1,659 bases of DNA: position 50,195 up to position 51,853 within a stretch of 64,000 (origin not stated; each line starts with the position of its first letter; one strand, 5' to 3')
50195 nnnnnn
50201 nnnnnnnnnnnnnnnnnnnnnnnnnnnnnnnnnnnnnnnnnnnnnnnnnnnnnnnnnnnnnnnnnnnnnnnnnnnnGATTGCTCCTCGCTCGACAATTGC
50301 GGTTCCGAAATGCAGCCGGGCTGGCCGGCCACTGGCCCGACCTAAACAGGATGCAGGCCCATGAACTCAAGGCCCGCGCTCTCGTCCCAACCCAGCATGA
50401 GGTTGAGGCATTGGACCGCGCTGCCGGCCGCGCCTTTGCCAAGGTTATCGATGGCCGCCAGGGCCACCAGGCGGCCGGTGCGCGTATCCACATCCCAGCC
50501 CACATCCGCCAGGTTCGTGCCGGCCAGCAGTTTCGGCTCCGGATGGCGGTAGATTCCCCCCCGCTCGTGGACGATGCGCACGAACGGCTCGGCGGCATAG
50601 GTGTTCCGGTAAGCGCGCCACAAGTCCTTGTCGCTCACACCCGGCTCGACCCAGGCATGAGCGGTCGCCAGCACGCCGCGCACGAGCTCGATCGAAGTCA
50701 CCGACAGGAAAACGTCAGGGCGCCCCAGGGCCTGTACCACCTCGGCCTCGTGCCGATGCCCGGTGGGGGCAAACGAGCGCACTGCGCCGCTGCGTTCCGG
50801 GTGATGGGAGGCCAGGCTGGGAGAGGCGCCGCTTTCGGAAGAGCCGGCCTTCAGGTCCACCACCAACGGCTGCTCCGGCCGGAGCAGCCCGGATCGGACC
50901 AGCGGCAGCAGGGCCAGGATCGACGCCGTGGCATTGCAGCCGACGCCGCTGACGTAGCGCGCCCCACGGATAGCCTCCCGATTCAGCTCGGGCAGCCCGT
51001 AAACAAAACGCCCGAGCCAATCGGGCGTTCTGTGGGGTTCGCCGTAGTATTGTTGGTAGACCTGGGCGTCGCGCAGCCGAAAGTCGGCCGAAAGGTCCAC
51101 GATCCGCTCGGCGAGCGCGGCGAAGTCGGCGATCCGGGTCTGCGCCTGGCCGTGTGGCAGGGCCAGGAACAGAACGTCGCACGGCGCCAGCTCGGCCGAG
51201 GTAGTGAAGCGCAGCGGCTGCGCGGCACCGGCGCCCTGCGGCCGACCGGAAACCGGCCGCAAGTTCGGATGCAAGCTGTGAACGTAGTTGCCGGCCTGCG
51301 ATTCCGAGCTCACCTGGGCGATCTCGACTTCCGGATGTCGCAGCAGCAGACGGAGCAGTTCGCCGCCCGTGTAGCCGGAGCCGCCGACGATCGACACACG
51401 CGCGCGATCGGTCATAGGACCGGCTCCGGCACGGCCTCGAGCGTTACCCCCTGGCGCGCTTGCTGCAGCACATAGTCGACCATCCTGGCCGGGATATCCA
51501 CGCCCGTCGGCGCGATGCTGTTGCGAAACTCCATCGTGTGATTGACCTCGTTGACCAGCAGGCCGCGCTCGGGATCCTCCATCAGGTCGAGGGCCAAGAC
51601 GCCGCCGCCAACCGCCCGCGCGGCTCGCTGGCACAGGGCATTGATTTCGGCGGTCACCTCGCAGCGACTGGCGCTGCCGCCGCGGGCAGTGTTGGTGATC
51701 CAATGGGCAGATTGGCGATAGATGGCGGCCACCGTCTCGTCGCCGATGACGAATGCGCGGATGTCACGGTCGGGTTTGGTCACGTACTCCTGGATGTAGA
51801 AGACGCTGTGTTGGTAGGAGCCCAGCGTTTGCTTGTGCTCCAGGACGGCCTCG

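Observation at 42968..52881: Complete LysW-mediated alpha-aminoadipate lysine biosynthesis cluster with a leader-peptide attenuator that has two successive Lys-codon peptides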

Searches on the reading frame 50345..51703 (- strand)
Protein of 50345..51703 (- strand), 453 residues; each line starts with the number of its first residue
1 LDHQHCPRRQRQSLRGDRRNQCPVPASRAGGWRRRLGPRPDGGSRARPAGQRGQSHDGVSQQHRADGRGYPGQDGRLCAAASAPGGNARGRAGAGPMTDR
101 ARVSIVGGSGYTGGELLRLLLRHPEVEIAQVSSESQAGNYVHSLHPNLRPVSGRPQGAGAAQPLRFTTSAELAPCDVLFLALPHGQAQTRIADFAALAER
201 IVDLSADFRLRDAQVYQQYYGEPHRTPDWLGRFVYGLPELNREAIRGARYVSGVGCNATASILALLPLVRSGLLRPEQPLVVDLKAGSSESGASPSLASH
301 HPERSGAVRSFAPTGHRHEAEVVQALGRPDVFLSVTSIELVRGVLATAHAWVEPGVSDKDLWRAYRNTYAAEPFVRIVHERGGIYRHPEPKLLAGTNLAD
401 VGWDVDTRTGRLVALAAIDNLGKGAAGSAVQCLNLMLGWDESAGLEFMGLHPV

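Call 9: search_protein_families(library=ncbifam, proteins=[window:50345-51703:-])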
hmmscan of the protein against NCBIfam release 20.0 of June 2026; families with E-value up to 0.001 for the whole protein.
window:50345-51703:- (453 aa): 4 families
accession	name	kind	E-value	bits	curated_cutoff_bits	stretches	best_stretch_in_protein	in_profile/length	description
TIGR01850.1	argC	equivalog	1.8e-110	369.4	233.6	1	102-452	2-345/345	N-acetyl-gamma-glutamyl-phosphate reductase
TIGR01851.1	argC_other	equivalog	1.9e-25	89.9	229.85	1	228-438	88-309/310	N-acetyl-gamma-glutamyl-phosphate reductase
NF006416.0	PRK08664.1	subfamily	4e-07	29.6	232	1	100-210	3-112/350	aspartate-semialdehyde dehydrogenase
TIGR00978.1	asd_EA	equivalog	0.00017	20.8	301.2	1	102-210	2-110/342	aspartate-semialdehyde dehydrogenase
